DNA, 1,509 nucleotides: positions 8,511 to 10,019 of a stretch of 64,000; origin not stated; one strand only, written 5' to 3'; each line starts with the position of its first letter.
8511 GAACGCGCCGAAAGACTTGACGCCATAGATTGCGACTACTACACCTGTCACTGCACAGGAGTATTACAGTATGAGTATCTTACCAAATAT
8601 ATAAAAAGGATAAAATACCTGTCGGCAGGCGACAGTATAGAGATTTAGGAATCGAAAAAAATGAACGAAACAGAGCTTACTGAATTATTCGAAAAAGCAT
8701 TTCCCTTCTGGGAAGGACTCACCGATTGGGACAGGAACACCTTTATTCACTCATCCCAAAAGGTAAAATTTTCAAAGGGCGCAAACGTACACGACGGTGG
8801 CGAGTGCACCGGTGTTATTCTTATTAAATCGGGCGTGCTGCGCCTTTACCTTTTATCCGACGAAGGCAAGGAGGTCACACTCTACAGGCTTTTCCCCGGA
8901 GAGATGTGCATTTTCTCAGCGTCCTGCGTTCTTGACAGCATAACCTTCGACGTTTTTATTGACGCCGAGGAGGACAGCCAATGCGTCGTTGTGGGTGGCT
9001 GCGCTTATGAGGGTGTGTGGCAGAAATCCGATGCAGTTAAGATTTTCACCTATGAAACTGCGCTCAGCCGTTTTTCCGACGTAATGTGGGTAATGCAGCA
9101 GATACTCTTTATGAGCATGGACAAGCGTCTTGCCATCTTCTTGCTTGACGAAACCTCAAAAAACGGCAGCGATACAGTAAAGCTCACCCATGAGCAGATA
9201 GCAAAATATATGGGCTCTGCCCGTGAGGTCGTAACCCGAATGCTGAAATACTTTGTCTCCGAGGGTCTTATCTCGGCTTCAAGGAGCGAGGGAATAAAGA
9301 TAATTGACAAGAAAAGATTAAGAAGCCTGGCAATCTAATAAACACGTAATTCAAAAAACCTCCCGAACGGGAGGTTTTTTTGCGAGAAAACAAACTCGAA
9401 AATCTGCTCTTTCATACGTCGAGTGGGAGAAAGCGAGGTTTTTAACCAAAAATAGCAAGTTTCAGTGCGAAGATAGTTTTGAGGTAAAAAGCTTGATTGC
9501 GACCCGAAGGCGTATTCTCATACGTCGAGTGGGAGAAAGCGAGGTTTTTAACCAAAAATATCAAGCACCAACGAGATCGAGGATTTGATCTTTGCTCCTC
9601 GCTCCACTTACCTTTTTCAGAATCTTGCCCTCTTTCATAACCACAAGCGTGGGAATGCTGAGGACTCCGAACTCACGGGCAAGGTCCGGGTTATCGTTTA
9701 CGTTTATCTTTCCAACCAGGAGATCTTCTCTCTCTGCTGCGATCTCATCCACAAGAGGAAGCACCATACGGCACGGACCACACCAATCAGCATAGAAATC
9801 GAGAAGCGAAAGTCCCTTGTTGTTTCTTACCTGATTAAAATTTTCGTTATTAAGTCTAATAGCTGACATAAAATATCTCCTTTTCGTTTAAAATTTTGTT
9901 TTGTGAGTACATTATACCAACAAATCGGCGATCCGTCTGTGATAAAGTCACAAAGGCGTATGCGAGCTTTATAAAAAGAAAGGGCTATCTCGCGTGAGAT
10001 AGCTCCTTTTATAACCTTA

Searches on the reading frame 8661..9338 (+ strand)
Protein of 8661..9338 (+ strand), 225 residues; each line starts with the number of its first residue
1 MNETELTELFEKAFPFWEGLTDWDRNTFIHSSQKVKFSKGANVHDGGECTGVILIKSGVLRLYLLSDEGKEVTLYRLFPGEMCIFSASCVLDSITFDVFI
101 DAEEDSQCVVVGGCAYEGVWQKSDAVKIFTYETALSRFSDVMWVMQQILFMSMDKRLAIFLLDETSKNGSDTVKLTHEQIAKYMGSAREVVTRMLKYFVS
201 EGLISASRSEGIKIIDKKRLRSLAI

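Call 5: search_protein_families(library=pfam, proteins=[window:8661-9338:+])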
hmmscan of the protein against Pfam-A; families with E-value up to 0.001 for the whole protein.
window:8661-9338:+ (225 aa): 3 families
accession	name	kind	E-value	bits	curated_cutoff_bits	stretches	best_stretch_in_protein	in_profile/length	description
PF13545.12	HTH_Crp_2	-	4.3e-16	59.1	27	1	155-222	1-69/70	Crp-like helix-turn-helix domain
PF00325.26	Crp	-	3.6e-09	36.6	21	1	174-204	2-32/32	Bacterial regulatory proteins, crp family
PF00027.35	cNMP_binding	-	2.2e-06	27.9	27.5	1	43-111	10-77/89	Cyclic nucleotide-binding domain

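Call 10: find_homologous_proteins(query=window:8661-9335:+)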
Query window:8661-9335:+ (225 aa): 7982 proteins with E <= 0.001 among 8000 candidates; the best 120 are listed.
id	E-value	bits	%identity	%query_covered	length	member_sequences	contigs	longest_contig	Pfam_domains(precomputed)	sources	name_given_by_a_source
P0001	1.5e-143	494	99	100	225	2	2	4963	PF13545.13,PF00027.36,PF00325.27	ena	-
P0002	2.4e-142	490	98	100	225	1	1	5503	PF13545.13,PF00027.36,PF00325.27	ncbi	-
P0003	6.7e-142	489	98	100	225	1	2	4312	PF13545.13,PF00027.36,PF00325.27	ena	-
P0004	1.3e-141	488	97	100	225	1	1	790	PF13545.13,PF00027.36,PF00325.27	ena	-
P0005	5.6e-141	486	98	100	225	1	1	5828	PF13545.13,PF00027.36,PF00325.27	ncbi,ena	-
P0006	1.3e-140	484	97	100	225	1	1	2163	PF13545.13,PF00027.36,PF00325.27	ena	-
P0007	1.3e-139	481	96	100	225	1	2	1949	PF13545.13,PF00027.36,PF00325.27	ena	-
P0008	9.2e-139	478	96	100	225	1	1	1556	PF13545.13,PF00027.36,PF00325.27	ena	-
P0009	8.2e-131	452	89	99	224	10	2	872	PF13545.13,PF00027.36,PF00325.27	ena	-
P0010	1.1e-130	452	88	100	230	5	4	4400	PF13545.13,PF00027.36,PF00325.27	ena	-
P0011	1.3e-130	452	88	100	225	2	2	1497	PF13545.13,PF00027.36,PF00325.27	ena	-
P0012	4.2e-130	450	88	100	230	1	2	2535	PF13545.13,PF00027.36,PF00325.27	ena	-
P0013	1.8e-127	441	87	100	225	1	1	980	PF13545.13,PF00027.36,PF00325.27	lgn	-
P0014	1.0e-126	439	87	100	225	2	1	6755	PF13545.13,PF00027.36,PF00325.27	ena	-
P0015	2.5e-126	438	87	95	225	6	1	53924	PF13545.13,PF00027.36,PF00325.27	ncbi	-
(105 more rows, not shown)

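Call 12: find_related_loci(query=A1, collection=genome_contigs, flank=6000)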
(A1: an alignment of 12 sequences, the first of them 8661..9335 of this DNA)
Query A1 (225 aa) in genome_contigs; peptide patterns used: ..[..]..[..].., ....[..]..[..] (x = any residue, [..] = any of these).
600 stretches matched a pattern (row limit reached: there are more); 574 encode a relative of the query (tblastn E <= 1e-3); the best 80 are kept; 80 distinct loci.
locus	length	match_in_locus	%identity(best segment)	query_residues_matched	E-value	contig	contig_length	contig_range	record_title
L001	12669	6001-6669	85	1-223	1e-132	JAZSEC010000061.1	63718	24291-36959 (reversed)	MAG: Eubacteriales bacterium isolate T1900044593_TS20190059.MAGScoT_cleanbin_000008 SGB_642_k141_778369, whole genome sh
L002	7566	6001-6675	84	1-225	6e-132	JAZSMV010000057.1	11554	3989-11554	MAG: Eubacteriales bacterium isolate T1900044552_TS20190018.MAGScoT_cleanbin_000068 SGB_257_k141_1245795, whole genome s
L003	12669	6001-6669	83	1-224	4e-129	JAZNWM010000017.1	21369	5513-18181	MAG: Eubacteriales bacterium isolate T1900044783_TS20190249.MAGScoT_cleanbin_000084 SGB_2588_k141_1732463, whole genome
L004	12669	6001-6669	83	1-223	9e-128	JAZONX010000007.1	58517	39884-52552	MAG: Eubacteriales bacterium isolate T1900045635_YK20190329.MAGScoT_cleanbin_000021 SGB_8087_k141_1674552, whole genome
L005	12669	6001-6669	83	1-223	5e-127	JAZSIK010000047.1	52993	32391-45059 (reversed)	MAG: Eubacteriales bacterium isolate T1900044572_TS20190038.MAGScoT_cleanbin_000021 SGB_439_k141_1981921, whole genome s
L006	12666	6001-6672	79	1-225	8e-123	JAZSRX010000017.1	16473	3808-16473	MAG: Eubacteriales bacterium isolate T1900044535_TS20190001.MAGScoT_cleanbin_000044 SGB_6_k141_60180, whole genome shotg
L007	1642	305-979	76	1-225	8e-127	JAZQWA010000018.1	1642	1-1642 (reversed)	MAG: Eubacteriales bacterium isolate T1900045166_TC20190160.MAGScoT_cleanbin_000043 SGB_5151_k141_1275084, whole genome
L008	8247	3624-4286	76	5-225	4e-118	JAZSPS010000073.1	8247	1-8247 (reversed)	MAG: Eubacteriales bacterium isolate T1900044545_TS20190011.MAGScoT_cleanbin_000042 SGB_128_k141_2979502, whole genome s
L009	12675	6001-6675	76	1-225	4e-117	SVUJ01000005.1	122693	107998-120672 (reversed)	MAG: Oscillospiraceae bacterium isolate SIG718 NODE_3396_length_122693_cov_7.658103, whole genome shotgun sequence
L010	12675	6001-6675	76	1-225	1e-116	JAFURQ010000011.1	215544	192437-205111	MAG: Clostridia bacterium isolate RGIG4763 Roe_deer_Rectum.Co__c1028137, whole genome shotgun sequence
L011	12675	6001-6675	74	1-225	5e-116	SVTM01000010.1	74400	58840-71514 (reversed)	MAG: Oscillospiraceae bacterium isolate SIG695 NODE_8547_length_74400_cov_2.061718, whole genome shotgun sequence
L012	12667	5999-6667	74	1-223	4e-116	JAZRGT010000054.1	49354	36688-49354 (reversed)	MAG: Eubacteriales bacterium isolate T1900045487_YK20190181.MAGScoT_cleanbin_000034 SGB_7356_k141_1078690, whole genome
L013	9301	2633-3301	74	1-223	6e-116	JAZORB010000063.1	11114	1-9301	MAG: Eubacteriales bacterium isolate T1900045563_YK20190257.MAGScoT_cleanbin_000033 SGB_7919_k141_926159, whole genome s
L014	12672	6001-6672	74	1-224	3e-115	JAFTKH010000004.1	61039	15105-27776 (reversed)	MAG: Clostridia bacterium isolate RGIG3896 Roe_deer_Cecum-2__c1547, whole genome shotgun sequence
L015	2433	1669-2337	74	1-223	9e-121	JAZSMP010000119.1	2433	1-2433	MAG: Eubacteriales bacterium isolate T1900044553_TS20190019.MAGScoT_cleanbin_000031 SGB_266_k141_2487951, whole genome s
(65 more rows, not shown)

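Call 18: search_solved_structures(query=window:8661-9335:+, max_evalue=0.01, show_alignments=2)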
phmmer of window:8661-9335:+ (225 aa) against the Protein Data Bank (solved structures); distinct sequences matched with E-value up to 0.01: 35.
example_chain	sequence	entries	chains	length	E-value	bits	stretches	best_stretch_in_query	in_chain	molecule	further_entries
3dv8_A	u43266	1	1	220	1.3e-61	211.4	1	10-223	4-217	transcriptional regulator, Crp/Fnr family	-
1ft9_A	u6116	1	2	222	2.6e-09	40.5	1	23-209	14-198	CARBON MONOXIDE OXIDATION SYSTEM TRANSCRIPTION REGULATOR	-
8yz7_A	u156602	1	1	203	5.4e-07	32.9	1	35-223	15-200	Transcriptional regulator, FNR/CRP family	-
4byy_A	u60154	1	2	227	7.5e-06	29.2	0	16-82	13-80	TRANSCRIPTIONAL REGULATOR, CRP/FNR FAMILY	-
4cyd_A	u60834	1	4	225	8e-06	29.1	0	16-82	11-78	PROBABLE TRANSCRIPTION REGULATOR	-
3r6s_A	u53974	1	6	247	9.5e-06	28.9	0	16-82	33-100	transcription regulator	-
4ev0_A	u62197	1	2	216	1.5e-05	28.2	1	13-205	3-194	Transcription regulator, Crp family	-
2zcw_A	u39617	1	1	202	0.00011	25.4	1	166-224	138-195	Transcriptional regulator, FNR/CRP family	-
1o5l_A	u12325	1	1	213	0.00017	24.7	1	33-214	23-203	transcriptional regulator, crp family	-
3qop_A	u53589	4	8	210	0.00018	24.7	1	38-207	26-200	Catabolite gene activator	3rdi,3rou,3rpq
7ff8_A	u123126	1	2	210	0.00024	24.3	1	30-206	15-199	cAMP-activated global transcriptional regulator Vfr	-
2oz6_A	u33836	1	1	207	0.00029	24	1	30-206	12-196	Virulence Factor Regulator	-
7ff9_A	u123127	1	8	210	0.0003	24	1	30-206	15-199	cAMP-activated global transcriptional regulator Vfr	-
7few_A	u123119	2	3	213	0.00031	23.9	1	30-206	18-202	cAMP-activated global transcriptional regulator Vfr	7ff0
4k8f_A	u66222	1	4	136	0.00033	23.8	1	23-93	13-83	Transcriptional regulator, Crp/Fnr family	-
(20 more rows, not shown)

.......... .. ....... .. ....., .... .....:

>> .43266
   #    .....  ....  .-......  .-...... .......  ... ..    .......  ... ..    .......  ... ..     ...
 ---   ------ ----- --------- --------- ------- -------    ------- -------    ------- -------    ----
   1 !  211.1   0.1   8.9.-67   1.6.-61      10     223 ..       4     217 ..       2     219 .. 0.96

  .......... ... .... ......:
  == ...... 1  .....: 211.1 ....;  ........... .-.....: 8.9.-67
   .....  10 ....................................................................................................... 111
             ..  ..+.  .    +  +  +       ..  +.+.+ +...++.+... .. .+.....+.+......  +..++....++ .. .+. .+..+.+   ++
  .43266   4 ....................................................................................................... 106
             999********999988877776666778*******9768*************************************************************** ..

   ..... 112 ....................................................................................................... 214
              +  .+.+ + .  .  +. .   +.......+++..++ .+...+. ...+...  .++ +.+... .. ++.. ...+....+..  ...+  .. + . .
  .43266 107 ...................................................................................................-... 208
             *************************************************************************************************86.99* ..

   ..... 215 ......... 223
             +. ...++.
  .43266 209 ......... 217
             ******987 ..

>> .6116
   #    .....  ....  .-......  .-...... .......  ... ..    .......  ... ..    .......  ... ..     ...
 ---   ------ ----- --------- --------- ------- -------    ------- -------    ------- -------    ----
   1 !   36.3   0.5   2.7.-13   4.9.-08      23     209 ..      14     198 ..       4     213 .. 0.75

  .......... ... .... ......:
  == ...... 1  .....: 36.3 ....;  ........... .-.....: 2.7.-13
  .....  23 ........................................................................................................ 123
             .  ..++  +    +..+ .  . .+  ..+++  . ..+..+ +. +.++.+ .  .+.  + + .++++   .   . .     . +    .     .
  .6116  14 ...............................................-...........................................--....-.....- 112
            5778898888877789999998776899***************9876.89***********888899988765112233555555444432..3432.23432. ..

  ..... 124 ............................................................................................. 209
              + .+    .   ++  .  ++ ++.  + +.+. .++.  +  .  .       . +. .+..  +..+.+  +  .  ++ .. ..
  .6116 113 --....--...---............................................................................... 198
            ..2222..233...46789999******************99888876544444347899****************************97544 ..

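Call 19: search_protein_families(library=ncbifam, proteins=[window:8661-9335:+], max_evalue=0.01)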
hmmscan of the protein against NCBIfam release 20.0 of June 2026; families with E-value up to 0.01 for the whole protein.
window:8661-9335:+ (225 aa): 8 families
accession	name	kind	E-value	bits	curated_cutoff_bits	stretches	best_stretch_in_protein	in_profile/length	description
NF008732.0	PRK11753.1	equivalog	2.5e-08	33.6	266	1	26-207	17-204/214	cAMP-activated global transcriptional regulator CRP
NF010499.0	PRK13918.1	equivalog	4.1e-08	33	274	1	34-223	14-200/205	CRP/FNR family transcriptional regulator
TIGR03697.1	NtcA_cyano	equivalog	3.2e-05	23.8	244.95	1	48-209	10-178/193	global nitrogen regulator NtcA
NF050806.1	TransRegFixKCaul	equivalog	0.00017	20.9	300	1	152-223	139-213/215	transcriptional regulator FixK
NF008365.0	PRK11161.1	subfamily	0.00017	20.9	228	1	37-224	52-243/250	fumarate/nitrate reduction transcriptional regulator Fnr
NF052518.1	TransRegLdrP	equivalog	0.00031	20.8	300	0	172-208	137-173/195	transcriptional regulator LdrP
NF007707.0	PRK10402.1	subfamily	0.0033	17.1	180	1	148-224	146-218/226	transcriptional regulator YeiL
NF045989.1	TransRegFnrLRhodb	equivalog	0.0039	16.4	300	1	155-221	166-232/245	transcriptional regulator FnrL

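Call 33: search_protein_representatives(protein=window:8661-9335:+)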
Query: 225 residues. Proteins with E-value up to 0.001 (for the whole library): 5028; up to 1e-10: 1980; up to 1e-30: 275. The best 150 are listed.
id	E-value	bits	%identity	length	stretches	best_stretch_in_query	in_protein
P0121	8.9e-68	244.7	52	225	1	2-224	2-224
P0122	2.7e-64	233.3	50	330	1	10-219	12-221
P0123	2.7e-63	230.0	48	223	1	3-223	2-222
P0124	1.5e-62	227.6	50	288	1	7-208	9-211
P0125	1.0e-61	224.9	53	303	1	31-224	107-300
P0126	1.6e-61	224.2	49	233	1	9-224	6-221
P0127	1.6e-60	221.0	50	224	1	11-223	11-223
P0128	2.0e-60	220.7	46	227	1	2-223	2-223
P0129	9.4e-60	218.4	59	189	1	51-224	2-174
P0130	5.0e-58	212.8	43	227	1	3-225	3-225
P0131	5.4e-58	212.7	46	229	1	11-223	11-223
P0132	6.1e-57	209.3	46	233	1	10-224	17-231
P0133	6.1e-56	206.0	45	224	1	8-224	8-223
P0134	9.0e-56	205.4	46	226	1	9-220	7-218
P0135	1.4e-55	204.8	48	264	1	10-223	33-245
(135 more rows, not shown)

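Call 46: find_encoding_contigs(protein=window:8661-9338:+, flank=3000, max_places=3)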
Protein window:8661-9338:+ (225 aa): 2 contigs read that carry it; 1 place shown.
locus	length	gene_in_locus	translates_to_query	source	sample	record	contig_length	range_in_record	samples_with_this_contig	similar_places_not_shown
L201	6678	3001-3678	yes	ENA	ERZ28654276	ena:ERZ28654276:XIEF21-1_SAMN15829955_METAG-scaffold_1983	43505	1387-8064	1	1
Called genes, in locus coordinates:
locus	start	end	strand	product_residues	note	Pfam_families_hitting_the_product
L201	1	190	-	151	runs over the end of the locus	PF04138:GtrA_DPMS_TM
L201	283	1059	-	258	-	PF02535:Zip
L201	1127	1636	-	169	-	PF00210:Ferritin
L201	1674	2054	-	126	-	PF06397:Desulfoferrod_N (weak), PF01880:Desulfoferrodox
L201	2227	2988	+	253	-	PF00753:Lactamase_B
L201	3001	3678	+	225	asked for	PF00027:cNMP_binding (weak), PF13545:HTH_Crp_2, PF00325:Crp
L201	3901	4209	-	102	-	PF00085:Thioredoxin, PF14595:Thioredoxin_9, PF13098:Thioredoxin_2 (weak)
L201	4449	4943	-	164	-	-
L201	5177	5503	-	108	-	-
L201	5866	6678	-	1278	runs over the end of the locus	PF00544:Pectate_lyase_4, PF18283:CBM77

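Call 78: predict_structure(alignment_id=A2)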
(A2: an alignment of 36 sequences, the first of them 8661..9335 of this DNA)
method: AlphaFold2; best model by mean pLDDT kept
length: 225 residues; sequences in the alignment: 36
mean_pLDDT: 92.5   pTM: 0.73
mean pLDDT of the five models: 92.5, 92.4, 91.7, 91.3, 91.0
residues with pLDDT >= 90: 171; 70-90: 45; 50-70: 9; < 50: 0
segments of 3 or more residues with pLDDT < 50: none
pLDDT, mean of each block of 10 residues (from residue 1): 94 96 98 98 90 96 89 92 76 78 98 95 95 89 84 93 95 96 91 98 96 98 94
secondary structure, 60 per line:
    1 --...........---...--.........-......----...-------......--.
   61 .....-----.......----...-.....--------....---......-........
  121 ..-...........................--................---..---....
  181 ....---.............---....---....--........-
elements in order: H3-13 H22-30 E32-37 E42-44 E52-57 E60-65 E71-77 E82-84 H86-90 E99-102 E106-111 H113-122 H124-150 H153-168 H177-184 H188-200 E204-207 E211-214 H217-224

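Call 81: fold_search(model_id=the predicted structure, library=pdb)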
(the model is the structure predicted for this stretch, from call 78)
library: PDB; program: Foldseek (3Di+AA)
matches with E <= 10: 1764; with E <= 0.001: 600
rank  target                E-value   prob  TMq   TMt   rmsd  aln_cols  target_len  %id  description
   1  3dv8                  3.2e-25  1.00  0.83  0.86   2.5       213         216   46  Crystal structure of a putative transcriptional regulator of the crp/fnr family (eubrec_1222) from eubacterium rectale a (released 2008-08-05)
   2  4cyd_A                4.9e-15  1.00  0.67  0.67   5.3       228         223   21  GlxR bound to cAMP (released 2014-12-17)
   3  3r6s_A                7.0e-15  1.00  0.67  0.67   5.1       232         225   22  Crystal structure of GlxR transcription factor from Corynebacterium glutamicum with cAMP (released 2012-03-28)
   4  4a2u_F                1.5e-14  1.00  0.65  0.65   5.5       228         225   21  CRP(CAP) from Myco. Tuberculosis, with cAMP (released 2012-10-10)
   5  3i54_D                2.3e-14  1.00  0.65  0.65   5.5       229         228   20  Crystal structure of MtbCRP in complex with cAMP (released 2009-09-08)
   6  5w5a_B                2.3e-14  1.00  0.61  0.60  10.2       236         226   20  Crystal structure of Mycobacterium tuberculosis CRP-FNR family transcription factor Cmr (Rv1675c) (released 2017-12-13)
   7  7pzb_A                2.5e-14  1.00  0.66  0.65   5.4       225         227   20  Structure of the Clr-cAMP-DNA complex (released 2022-11-02)
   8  4a2u_H                2.6e-14  1.00  0.67  0.67   5.4       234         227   21  CRP(CAP) from Myco. Tuberculosis, with cAMP (released 2012-10-10)
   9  4byy_A                3.1e-14  1.00  0.62  0.62   5.8       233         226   22  Apo GlxR (released 2014-07-30)
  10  4ev0_D                5.0e-14  1.00  0.47  0.49  13.9       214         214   20  Crystal Structure of Thermus thermophilus Catabolite Activator Protein (released 2012-06-20)
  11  8yz7                  6.8e-14  1.00  0.64  0.73   3.9       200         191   22  Crystal structure of DdrI, a CRP family protein from Deinococcus radiodurans (released 2024-07-03)
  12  2hkx_A                7.7e-14  1.00  0.61  0.63   5.4       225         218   20  Structure of CooA mutant (N127L/S128L) from Carboxydothermus hydrogenoformans (released 2007-03-06)
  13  3r6s_C                8.1e-14  1.00  0.65  0.65   5.5       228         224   21  Crystal structure of GlxR transcription factor from Corynebacterium glutamicum with cAMP (released 2012-03-28)
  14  5w5b                  9.2e-14  1.00  0.61  0.61  10.2       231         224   19  Crystal structure of Mycobacterium tuberculosis CRP-FNR family transcription factor Cmr (Rv1675c), truncated construct (released 2017-12-13)
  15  3d0s_A                9.7e-14  1.00  0.65  0.66   5.5       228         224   20  cAMP receptor protein from m.tuberculosis, cAMP-free form (released 2009-02-03)
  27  2gau                  3.9e-13  1.00  0.71  0.73   3.9       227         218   18  Crystal structure of transcriptional regulator, Crp/Fnr family from Porphyromonas gingivalis (APC80792), Structural geno (released 2006-04-11)
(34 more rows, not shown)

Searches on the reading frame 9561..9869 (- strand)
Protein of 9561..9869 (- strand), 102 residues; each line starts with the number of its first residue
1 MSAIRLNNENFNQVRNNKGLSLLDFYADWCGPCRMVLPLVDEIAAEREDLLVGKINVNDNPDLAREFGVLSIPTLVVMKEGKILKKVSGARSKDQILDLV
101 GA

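Call 5: search_protein_families(library=pfam, proteins=[window:9561-9869:-])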
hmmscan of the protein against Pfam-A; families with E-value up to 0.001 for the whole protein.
window:9561-9869:- (102 aa): 6 families
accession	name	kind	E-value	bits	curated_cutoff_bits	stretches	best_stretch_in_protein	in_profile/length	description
PF00085.26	Thioredoxin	-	2.4e-26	92.2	23.5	1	4-100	3-101/103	Thioredoxin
PF14595.12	Thioredoxin_9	-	5.9e-08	33.1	25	1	12-81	34-107/129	Thioredoxin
PF13098.12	Thioredoxin_2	-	3.4e-06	27.8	27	1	16-99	3-103/104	Thioredoxin-like domain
PF13192.12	Thioredoxin_3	-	4e-05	24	24.8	1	30-99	10-74/76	Thioredoxin domain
PF13905.12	Thioredoxin_8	-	0.00026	21.7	27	0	21-43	4-26/94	Thioredoxin-like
PF13728.12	TraF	-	0.00057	20.2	23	1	18-97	129-220/224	F plasmid transfer operon protein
